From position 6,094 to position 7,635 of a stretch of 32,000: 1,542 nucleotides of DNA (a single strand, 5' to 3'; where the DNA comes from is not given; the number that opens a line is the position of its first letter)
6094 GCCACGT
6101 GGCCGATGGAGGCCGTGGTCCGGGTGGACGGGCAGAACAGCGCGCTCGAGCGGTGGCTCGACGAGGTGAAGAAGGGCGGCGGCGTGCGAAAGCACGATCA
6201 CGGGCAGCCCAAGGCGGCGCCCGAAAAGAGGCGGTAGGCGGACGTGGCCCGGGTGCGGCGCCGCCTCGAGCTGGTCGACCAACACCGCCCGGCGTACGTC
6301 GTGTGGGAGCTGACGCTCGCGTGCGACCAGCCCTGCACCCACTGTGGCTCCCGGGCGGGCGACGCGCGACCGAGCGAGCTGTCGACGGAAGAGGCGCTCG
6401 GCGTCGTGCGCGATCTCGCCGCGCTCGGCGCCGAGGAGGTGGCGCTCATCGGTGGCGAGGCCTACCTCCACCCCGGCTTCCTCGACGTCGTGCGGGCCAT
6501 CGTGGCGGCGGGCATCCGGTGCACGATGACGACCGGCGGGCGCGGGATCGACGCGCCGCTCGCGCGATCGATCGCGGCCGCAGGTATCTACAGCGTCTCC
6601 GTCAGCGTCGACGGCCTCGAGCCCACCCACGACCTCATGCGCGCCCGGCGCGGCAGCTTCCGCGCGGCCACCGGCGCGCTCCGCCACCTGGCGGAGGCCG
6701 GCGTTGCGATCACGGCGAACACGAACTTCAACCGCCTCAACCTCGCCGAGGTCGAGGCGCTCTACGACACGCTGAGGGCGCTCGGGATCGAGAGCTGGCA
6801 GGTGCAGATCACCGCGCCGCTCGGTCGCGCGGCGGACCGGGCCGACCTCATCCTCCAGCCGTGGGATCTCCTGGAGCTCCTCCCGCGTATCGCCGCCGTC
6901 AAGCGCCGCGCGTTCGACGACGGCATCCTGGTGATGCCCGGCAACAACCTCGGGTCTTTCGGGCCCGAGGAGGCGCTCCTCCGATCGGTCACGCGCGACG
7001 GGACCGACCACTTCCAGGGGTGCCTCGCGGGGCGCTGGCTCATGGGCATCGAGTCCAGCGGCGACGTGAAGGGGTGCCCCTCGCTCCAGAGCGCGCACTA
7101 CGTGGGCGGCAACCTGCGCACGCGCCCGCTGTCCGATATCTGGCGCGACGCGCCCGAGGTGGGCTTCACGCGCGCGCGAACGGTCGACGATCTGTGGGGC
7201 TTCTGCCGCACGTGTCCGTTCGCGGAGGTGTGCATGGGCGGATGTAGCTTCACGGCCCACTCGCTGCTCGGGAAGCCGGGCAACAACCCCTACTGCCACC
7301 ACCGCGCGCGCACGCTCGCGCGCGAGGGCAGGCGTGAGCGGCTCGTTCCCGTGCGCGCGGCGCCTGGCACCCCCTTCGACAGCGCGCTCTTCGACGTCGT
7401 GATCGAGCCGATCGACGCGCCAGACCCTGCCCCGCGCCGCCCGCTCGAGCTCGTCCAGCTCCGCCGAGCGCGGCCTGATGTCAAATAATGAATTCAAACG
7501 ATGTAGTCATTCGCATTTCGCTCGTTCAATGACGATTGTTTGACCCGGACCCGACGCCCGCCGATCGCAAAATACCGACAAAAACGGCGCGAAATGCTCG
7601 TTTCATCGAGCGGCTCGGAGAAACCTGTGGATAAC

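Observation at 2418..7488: Tightly coupled Ser/Thr kinase, trypsin-like protease and radical-SAM/SPASM operon with no visible substrate peptide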

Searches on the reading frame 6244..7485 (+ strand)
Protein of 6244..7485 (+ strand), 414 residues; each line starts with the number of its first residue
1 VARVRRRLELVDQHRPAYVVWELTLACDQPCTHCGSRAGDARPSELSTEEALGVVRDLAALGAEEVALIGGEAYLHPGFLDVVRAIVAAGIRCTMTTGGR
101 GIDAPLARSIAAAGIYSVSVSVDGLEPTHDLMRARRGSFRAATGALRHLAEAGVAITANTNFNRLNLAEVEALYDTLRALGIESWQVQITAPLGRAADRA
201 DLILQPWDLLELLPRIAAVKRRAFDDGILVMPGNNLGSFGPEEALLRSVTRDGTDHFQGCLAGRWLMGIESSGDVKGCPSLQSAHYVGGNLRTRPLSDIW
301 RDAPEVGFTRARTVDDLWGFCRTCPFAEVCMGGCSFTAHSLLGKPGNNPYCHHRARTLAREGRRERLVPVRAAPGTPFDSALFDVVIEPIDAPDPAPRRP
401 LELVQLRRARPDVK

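Call 7: search_protein_families(library=pfam, proteins=[window:6244-7485:+], max_evalue=0.01)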
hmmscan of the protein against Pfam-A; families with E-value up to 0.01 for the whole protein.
window:6244-7485:+ (414 aa): 2 families
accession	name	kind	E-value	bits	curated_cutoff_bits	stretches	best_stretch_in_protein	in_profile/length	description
PF04055.27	Radical_SAM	-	5.9e-20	72.5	29.5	1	22-176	2-165/166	Radical SAM superfamily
PF13186.11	SPASM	-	2.9e-06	27.9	21.5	1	260-325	1-67/67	Iron-sulfur cluster-binding domain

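Call 8: search_protein_families(library=ncbifam, proteins=[window:6244-7485:+], max_evalue=0.01)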
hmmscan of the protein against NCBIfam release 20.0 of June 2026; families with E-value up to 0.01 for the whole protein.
window:6244-7485:+ (414 aa): 59 families (the best 25 are shown)
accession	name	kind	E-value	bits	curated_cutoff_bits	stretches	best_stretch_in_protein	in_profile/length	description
TIGR04103.1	rSAM_nif11_3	equivalog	6.2e-134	446.7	725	1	14-396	2-387/412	nif11-class peptide radical SAM maturase 3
TIGR03913.1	rad_SAM_trio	equivalog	2.2e-120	402.3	591.75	1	13-394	15-395/477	GDL motif peptide-associated radical SAM/SPASM maturase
TIGR04545.1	rSAM_ahbD_hemeb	equivalog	2.2e-41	142.4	500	1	19-353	2-337/339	heme b synthase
TIGR04053.2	TIGR04053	equivalog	3.5e-40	138.4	395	2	14-205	5-201/366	TIGR04053 family radical SAM/SPASM domain-containing protein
TIGR04133.1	rSAM_w_lipo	hypoth_equivalog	9.5e-39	133.3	425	1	7-353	14-346/350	TIGR04133 family radical SAM/SPASM protein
TIGR03962.1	mycofact_rSAM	equivalog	2.8e-35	122.1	265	1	16-349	11-327/339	mycofactocin radical SAM maturase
TIGR04347.1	pseudo_SAM_Halo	equivalog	1.4e-34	120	525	1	12-351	34-383/390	TIGR04347 family pseudo-SAM/SPASM protein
TIGR04055.1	rSAM_NirJ2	equivalog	2.1e-34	119.6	500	1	19-338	2-307/326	putative heme d1 biosynthesis radical SAM protein NirJ2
TIGR04546.1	rSAM_ahbC_deAc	equivalog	8.7e-32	110.4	650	2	14-182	37-205/390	12,18-didecarboxysiroheme deacetylase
TIGR04051.1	rSAM_NirJ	equivalog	4.3e-31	108.2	515.45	2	19-188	4-174/354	heme d1 biosynthesis radical SAM protein NirJ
TIGR04303.1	GeoRSP_rSAM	equivalog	2.1e-30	106.4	400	1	16-345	4-317/325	GeoRSP system radical SAM/SPASM protein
TIGR04054.1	rSAM_NirJ1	equivalog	2.2e-28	99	650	1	17-182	36-202/387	putative heme d1 biosynthesis radical SAM protein NirJ1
NF045574.1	sacti_mat_StsB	exception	1.7e-26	93.1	625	2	18-198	97-277/466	StsB family radical SAM/SPASM domain sactipeptide maturase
NF050035.1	rSAM_WgK_link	exception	1.1e-24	87.2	650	2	15-203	7-197/367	radical SAM/SPASM peptide maturase WgkB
TIGR04250.1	SCM_rSAM_ScmE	equivalog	1.8e-24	86.4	400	1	19-350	5-342/358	SynChlorMet cassette radical SAM/SPASM protein ScmE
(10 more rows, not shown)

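Call 16: find_homologous_proteins(query=window:6244-7485:+, max_evalue=1e-20)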
Query window:6244-7485:+ (414 aa): 6693 proteins with E <= 1e-20 among 8000 candidates; the best 120 are listed.
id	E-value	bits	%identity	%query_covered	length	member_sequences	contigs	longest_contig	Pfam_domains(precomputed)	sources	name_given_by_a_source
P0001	1.6e-278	941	100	100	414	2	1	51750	PF13186.12,PF04055.28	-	-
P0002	1.5e-241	820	86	99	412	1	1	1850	PF13186.12,PF04055.28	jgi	jgi:radical SAM protein with 4Fe4S-binding SPASM domain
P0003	1.4e-202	691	72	98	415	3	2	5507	PF13186.12,PF04055.28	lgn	-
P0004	1.0e-199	682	72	98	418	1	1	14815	PF13186.12,PF04055.28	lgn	-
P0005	6.5e-199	679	72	98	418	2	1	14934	PF13186.12,PF04055.28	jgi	jgi:radical SAM protein with 4Fe4S-binding SPASM domain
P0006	3.7e-196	670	70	98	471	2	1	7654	PF13186.12,PF04055.28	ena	-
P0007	1.2e-195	668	70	98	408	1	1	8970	PF13186.12,PF04055.28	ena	-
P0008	1.3e-195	668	71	97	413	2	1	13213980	PF13186.12,PF04055.28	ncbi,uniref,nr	ncbi:radical SAM/SPASM domain-containing protein [Archangium violaceum]|uniref:radical SAM/SPASM dom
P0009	1.5e-195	668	71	97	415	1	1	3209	PF13186.12,PF04055.28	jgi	jgi:radical SAM protein with 4Fe4S-binding SPASM domain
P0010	4.0e-195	667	71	98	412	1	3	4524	PF13186.12,PF04055.28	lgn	-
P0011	1.1e-194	665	70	97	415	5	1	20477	PF13186.12,PF04055.28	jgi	jgi:radical SAM protein with 4Fe4S-binding SPASM domain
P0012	2.5e-194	664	72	99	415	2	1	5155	PF13186.12,PF04055.28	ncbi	ncbi:MAG: radical SAM protein [Polyangiaceae bacterium]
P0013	9.4e-194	662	71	97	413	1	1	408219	PF13186.12,PF04055.28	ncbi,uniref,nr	ncbi:radical SAM/SPASM domain-containing protein [Archangium lipolyticum]|uniref:radical SAM/SPASM d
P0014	2.8e-193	661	72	98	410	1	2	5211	PF13186.12,PF04055.28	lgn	-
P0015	3.7e-193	660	69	98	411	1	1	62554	PF13186.12,PF04055.28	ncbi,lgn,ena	-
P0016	4.7e-193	660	70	98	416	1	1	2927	PF13186.12,PF04055.28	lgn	-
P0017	6.1e-193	659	72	98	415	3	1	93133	PF13186.12,PF04055.28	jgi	jgi:radical SAM protein with 4Fe4S-binding SPASM domain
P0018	8.4e-193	659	69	98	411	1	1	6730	PF13186.12,PF04055.28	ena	-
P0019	2.4e-192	657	69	99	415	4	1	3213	PF00702.33,PF13186.12,PF04055.28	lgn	-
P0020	2.4e-192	657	69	98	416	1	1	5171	PF13186.12,PF04055.28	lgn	-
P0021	5.2e-192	656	69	98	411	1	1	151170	PF13186.12,PF04055.28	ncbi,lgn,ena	-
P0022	1.6e-191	655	71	97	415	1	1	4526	PF13186.12,PF04055.28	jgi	jgi:radical SAM protein with 4Fe4S-binding SPASM domain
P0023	1.6e-191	655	70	98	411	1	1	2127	PF13186.12,PF04055.28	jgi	jgi:radical SAM protein with 4Fe4S-binding SPASM domain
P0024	2.4e-191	654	69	98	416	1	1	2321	PF13186.12,PF04055.28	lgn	-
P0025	3.1e-191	654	71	95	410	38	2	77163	PF13186.12,PF04055.28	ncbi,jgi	jgi:radical SAM protein with 4Fe4S-binding SPASM domain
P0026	3.4e-191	654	69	98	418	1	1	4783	PF13186.12,PF04055.28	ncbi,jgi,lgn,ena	jgi:radical SAM protein with 4Fe4S-binding SPASM domain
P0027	6.8e-191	653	71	99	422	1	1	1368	PF13186.12,PF04055.28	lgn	-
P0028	6.9e-191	653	67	99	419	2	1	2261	PF13186.12,PF04055.28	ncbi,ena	-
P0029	9.1e-191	652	70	96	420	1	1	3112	PF13186.12,PF04055.28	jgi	jgi:radical SAM protein with 4Fe4S-binding SPASM domain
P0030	1.1e-190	652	70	97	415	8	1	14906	PF13186.12,PF04055.28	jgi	jgi:radical SAM protein with 4Fe4S-binding SPASM domain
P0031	1.1e-190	652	70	99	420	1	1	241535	PF13186.12,PF04055.28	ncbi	-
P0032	1.5e-190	652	72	98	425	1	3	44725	PF13186.12,PF04055.28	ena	-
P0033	1.8e-190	651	70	97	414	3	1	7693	PF13186.12,PF04055.28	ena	-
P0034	2.6e-190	651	70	95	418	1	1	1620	PF13186.12,PF04055.28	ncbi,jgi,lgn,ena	jgi:radical SAM protein with 4Fe4S-binding SPASM domain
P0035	3.1e-190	651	70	98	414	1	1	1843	PF13186.12,PF04055.28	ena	-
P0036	3.5e-190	650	68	98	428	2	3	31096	PF13186.12,PF04055.28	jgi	jgi:radical SAM protein with 4Fe4S-binding SPASM domain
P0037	4.1e-190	650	68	98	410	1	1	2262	PF13186.12,PF04055.28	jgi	-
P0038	1.4e-189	648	69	98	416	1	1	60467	PF13186.12,PF04055.28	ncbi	ncbi:MAG: radical SAM protein [Polyangiaceae bacterium]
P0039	1.4e-189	648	70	95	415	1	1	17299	PF13186.12,PF04055.28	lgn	-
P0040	1.7e-189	648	72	95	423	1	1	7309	PF13186.12,PF04055.28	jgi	jgi:radical SAM protein with 4Fe4S-binding SPASM domain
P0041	2.2e-189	648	70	98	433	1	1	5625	PF13186.12,PF04055.28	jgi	jgi:radical SAM protein with 4Fe4S-binding SPASM domain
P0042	2.6e-189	647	70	99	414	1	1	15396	PF13186.12,PF04055.28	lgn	-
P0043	3.9e-189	647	70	97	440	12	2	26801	PF13186.12,PF04055.28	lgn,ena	-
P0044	3.9e-189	647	71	98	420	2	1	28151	PF13186.12,PF04055.28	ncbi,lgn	-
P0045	4.3e-189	647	70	100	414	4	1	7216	PF13186.12,PF04055.28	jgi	jgi:radical SAM protein with 4Fe4S-binding SPASM domain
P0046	4.7e-189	647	70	97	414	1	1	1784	PF13186.12,PF04055.28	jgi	-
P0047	5.8e-189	646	71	94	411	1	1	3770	PF13186.12,PF04055.28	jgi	jgi:radical SAM protein with 4Fe4S-binding SPASM domain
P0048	9.6e-189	646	71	98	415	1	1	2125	PF13186.12,PF04055.28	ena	-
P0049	1.0e-188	645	69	97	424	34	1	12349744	PF00702.33,PF13186.12,PF04055.28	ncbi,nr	ncbi:radical SAM/SPASM domain-containing protein [Cystobacter fuscus]|nr:radical SAM protein [Cystob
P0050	1.1e-188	645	71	98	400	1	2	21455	PF13186.12,PF04055.28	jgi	jgi:radical SAM protein with 4Fe4S-binding SPASM domain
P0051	1.3e-188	645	71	97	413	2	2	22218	PF13186.12,PF04055.28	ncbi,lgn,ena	-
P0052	1.5e-188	645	71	95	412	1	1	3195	PF13186.12,PF04055.28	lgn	-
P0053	1.8e-188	645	69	97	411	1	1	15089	PF13186.12,PF04055.28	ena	-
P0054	1.9e-188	645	70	96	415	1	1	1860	PF13186.12,PF04055.28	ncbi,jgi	jgi:radical SAM protein with 4Fe4S-binding SPASM domain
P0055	2.0e-188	645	69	97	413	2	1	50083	PF13186.12,PF04055.28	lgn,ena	-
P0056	2.1e-188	645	68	97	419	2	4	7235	PF13186.12,PF04055.28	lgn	-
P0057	3.6e-188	644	70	97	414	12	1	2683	PF13186.12,PF04055.28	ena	-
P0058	3.7e-188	644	69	98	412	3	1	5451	PF13186.12,PF04055.28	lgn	-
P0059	3.8e-188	644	69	97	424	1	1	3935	PF13186.12,PF04055.28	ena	-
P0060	4.8e-188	643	68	98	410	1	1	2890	PF00702.33,PF13186.12,PF04055.28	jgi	jgi:radical SAM protein with 4Fe4S-binding SPASM domain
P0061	5.3e-188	643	69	99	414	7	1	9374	PF13186.12,PF04055.28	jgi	jgi:radical SAM protein with 4Fe4S-binding SPASM domain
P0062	6.5e-188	643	67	98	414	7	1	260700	PF13186.12,PF04055.28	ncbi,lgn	-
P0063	6.7e-188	643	68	99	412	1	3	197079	PF13186.12,PF04055.28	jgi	-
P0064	8.6e-188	642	69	98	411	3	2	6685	PF13186.12,PF04055.28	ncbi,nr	ncbi:MAG TPA: radical SAM protein [Polyangia bacterium]|nr:radical SAM protein [Polyangia bacterium]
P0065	1.1e-187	642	70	97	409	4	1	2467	PF13186.12,PF04055.28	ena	-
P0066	1.3e-187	642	69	97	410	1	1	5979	PF13186.12,PF04055.28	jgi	-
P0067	1.8e-187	641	71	93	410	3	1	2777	PF13186.12,PF04055.28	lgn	-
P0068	1.9e-187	641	69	97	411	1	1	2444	PF13186.12,PF04055.28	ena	-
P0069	2.1e-187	641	70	97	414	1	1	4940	PF13186.12,PF04055.28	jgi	jgi:radical SAM protein with 4Fe4S-binding SPASM domain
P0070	2.2e-187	641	70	98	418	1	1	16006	PF13186.12,PF04055.28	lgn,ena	-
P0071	4.7e-187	640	69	98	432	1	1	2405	PF13186.12,PF04055.28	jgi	jgi:radical SAM protein with 4Fe4S-binding SPASM domain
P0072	6.6e-187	640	69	97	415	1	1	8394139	PF13186.12,PF04055.28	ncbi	ncbi:SPASM domain-containing protein [Myxococcaceae bacterium GXIMD 01537]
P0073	6.8e-187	639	69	97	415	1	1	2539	PF13186.12,PF04055.28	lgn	-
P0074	8.6e-187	639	68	99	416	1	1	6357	PF13186.12,PF04055.28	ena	-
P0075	1.1e-186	639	68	98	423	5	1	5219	PF13186.12,PF04055.28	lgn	-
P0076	1.3e-186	639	69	98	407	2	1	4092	PF13186.12,PF04055.28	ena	-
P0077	1.4e-186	638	70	98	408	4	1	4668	PF13186.12,PF04055.28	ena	-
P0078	1.4e-186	638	68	94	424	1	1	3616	PF13186.12,PF04055.28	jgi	jgi:radical SAM protein with 4Fe4S-binding SPASM domain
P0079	1.8e-186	638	69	96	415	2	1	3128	PF13186.12,PF04055.28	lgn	-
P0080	3.6e-186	637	69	99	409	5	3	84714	PF04055.28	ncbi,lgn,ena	-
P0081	4.4e-186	637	69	97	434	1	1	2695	PF13186.12,PF04055.28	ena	-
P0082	4.5e-186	637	69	97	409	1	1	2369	PF13186.12,PF04055.28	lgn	-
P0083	4.8e-186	637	69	99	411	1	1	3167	PF13186.12,PF04055.28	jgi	jgi:radical SAM protein with 4Fe4S-binding SPASM domain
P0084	6.1e-186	636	70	98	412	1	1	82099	PF13186.12,PF04055.28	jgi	jgi:radical SAM protein with 4Fe4S-binding SPASM domain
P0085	6.7e-186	636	68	93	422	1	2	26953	PF13186.12,PF04055.28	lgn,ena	-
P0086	7.0e-186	636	68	98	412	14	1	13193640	PF13186.12,PF04055.28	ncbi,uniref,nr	ncbi:radical SAM/SPASM domain-containing protein [Pyxidicoccus sp. MSG2]|uniref:radical SAM/SPASM do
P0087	7.2e-186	636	68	98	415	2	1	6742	PF13186.12,PF04055.28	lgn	-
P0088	8.6e-186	636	67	99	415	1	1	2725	PF00702.33,PF13186.12,PF04055.28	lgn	-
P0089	1.0e-185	636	70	98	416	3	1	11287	PF13186.12,PF04055.28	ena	-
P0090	1.5e-185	635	68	99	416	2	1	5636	PF13186.12,PF04055.28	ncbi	-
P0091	2.2e-185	635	68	99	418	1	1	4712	PF13186.12,PF04055.28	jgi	jgi:radical SAM protein with 4Fe4S-binding SPASM domain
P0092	4.2e-185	634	69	97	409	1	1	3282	PF00702.33,PF13186.12,PF04055.28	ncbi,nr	ncbi:MAG TPA: radical SAM protein [Myxococcaceae bacterium]|nr:radical SAM protein [Myxococcaceae ba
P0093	5.3e-185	633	69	94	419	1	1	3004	PF13186.12,PF04055.28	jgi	-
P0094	6.5e-185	633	67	99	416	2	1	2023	PF13186.12,PF04055.28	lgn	-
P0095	6.8e-185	633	68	97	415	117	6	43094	PF13186.12,PF04055.28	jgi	-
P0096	8.8e-185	633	67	98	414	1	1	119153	PF13186.12,PF04055.28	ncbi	-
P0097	9.5e-185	632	68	99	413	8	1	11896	PF00702.33,PF13186.12,PF04055.28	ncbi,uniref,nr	ncbi:SPASM domain-containing protein [Corallococcus sp. CA047B]|uniref:radical SAM/SPASM domain-cont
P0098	1.1e-184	632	68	97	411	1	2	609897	PF13186.12,PF04055.28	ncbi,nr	ncbi:MAG: radical SAM protein [Labilithrix sp.]|nr:radical SAM protein [Labilithrix sp.] MCW5817035.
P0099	1.2e-184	632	69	98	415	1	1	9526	PF13186.12,PF04055.28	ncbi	-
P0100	1.2e-184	632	69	97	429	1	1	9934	PF13186.12,PF04055.28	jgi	jgi:radical SAM protein with 4Fe4S-binding SPASM domain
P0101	1.3e-184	632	70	93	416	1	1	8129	PF13186.12,PF04055.28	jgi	jgi:radical SAM protein with 4Fe4S-binding SPASM domain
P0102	2.3e-184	631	70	95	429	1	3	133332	PF13186.12,PF04055.28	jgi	jgi:radical SAM protein with 4Fe4S-binding SPASM domain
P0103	2.7e-184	631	69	97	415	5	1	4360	PF13186.12,PF04055.28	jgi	jgi:radical SAM protein with 4Fe4S-binding SPASM domain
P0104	2.9e-184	631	69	97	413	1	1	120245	PF13186.12,PF04055.28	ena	-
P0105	3.2e-184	631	68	97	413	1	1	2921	PF13186.12,PF04055.28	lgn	-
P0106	3.3e-184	631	69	97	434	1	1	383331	PF13186.12,PF04055.28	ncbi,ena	-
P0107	3.3e-184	631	68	96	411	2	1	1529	PF13186.12,PF04055.28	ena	-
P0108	4.0e-184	630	67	98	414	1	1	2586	PF13186.12,PF04055.28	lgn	-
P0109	4.4e-184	630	68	97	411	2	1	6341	PF13186.12,PF04055.28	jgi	-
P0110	5.3e-184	630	66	98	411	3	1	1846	PF13186.12,PF04055.28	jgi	jgi:radical SAM protein with 4Fe4S-binding SPASM domain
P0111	5.6e-184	630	68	97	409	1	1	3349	PF13186.12,PF04055.28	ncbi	-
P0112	6.5e-184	630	69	97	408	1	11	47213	PF13186.12,PF04055.28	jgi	jgi:radical SAM protein with 4Fe4S-binding SPASM domain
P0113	8.7e-184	629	68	98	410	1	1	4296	PF13186.12,PF04055.28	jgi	jgi:radical SAM protein with 4Fe4S-binding SPASM domain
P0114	1.1e-183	629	67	97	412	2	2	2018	PF13186.12,PF04055.28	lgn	-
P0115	1.4e-183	629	68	98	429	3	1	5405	PF13186.12,PF04055.28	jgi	jgi:radical SAM protein with 4Fe4S-binding SPASM domain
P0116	1.4e-183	629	68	99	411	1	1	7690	PF13186.12,PF04055.28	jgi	jgi:radical SAM protein with 4Fe4S-binding SPASM domain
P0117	1.5e-183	629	68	98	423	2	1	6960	PF13186.12,PF04055.28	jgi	-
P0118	1.6e-183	628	67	98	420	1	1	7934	PF13186.12,PF04055.28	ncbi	-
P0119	2.8e-183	628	67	98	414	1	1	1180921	PF13186.12,PF04055.28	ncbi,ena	-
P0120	3.0e-183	628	68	98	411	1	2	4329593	PF13186.12,PF04055.28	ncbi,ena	-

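Call 17: find_encoding_contigs(protein=P0008, flank=8000, max_places=2)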
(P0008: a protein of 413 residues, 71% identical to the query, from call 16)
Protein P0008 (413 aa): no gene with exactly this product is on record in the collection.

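Call 18: find_encoding_contigs(protein=P0098, flank=8000, max_places=2)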
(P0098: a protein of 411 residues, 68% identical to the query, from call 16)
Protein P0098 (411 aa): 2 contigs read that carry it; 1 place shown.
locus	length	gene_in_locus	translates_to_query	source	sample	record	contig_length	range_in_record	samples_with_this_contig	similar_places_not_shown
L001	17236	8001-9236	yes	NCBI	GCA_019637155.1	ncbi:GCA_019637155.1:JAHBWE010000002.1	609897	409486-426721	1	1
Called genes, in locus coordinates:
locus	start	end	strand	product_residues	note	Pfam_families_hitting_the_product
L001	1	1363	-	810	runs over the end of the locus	PF03544:TonB_C, PF07715:Plug, PF00593:TonB_dep_Rec_b-barrel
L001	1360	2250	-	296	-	-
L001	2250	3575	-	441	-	-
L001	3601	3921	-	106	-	-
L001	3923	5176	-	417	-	-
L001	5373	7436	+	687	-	PF00199:Catalase, PF06628:Catalase-rel, PF18011:Catalase_C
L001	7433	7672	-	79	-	-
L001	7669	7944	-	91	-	-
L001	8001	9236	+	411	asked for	PF04055:Radical_SAM, PF13186:SPASM (faint)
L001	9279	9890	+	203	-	-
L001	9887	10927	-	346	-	-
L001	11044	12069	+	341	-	PF01208:URO-D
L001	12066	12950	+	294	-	PF00762:Ferrochelatase, PF01903:CbiX (faint)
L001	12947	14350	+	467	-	PF01266:DAO, PF01593:Amino_oxidase, PF13450:NAD_binding_8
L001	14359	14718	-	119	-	-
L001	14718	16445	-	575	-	PF01642:MM_CoA_mutase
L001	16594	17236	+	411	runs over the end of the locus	PF07690:MFS_1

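Call 19: find_encoding_contigs(protein=P0086, flank=8000, max_places=2)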
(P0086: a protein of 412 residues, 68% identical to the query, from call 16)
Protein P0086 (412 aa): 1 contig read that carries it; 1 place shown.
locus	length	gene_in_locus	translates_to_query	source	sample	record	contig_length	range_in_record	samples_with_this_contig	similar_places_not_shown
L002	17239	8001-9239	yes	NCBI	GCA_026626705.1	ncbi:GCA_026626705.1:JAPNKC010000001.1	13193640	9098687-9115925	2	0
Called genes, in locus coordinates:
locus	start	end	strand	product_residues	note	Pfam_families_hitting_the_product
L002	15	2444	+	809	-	PF02922:CBM_48, PF00128:Alpha-amylase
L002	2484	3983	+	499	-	PF02264:LamB (faint)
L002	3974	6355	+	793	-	PF00128:Alpha-amylase, PF00686:CBM_20 (weak)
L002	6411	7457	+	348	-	PF01208:URO-D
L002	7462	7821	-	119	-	-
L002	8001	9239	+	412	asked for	PF04055:Radical_SAM, PF13186:SPASM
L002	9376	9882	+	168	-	-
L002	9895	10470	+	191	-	-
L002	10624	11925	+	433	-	PF00108:Thiolase_N, PF00109:ketoacyl-synt (weak), PF02803:Thiolase_C, PF22691:Thiolase_C_1 (weak)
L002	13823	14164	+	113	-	PF00725:3HCDH (weak)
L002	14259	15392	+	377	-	PF04188:Mannosyl_trans2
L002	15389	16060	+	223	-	PF13489:Methyltransf_23, PF05175:MTS (weak), PF13847:Methyltransf_31, PF08241:Methyltransf_11, PF08242:Methyltransf_12, PF13649:Methyltransf_25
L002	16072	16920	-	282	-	PF04794:YdjC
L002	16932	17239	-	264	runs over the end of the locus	PF00535:Glycos_transf_2, PF13641:Glyco_tranf_2_3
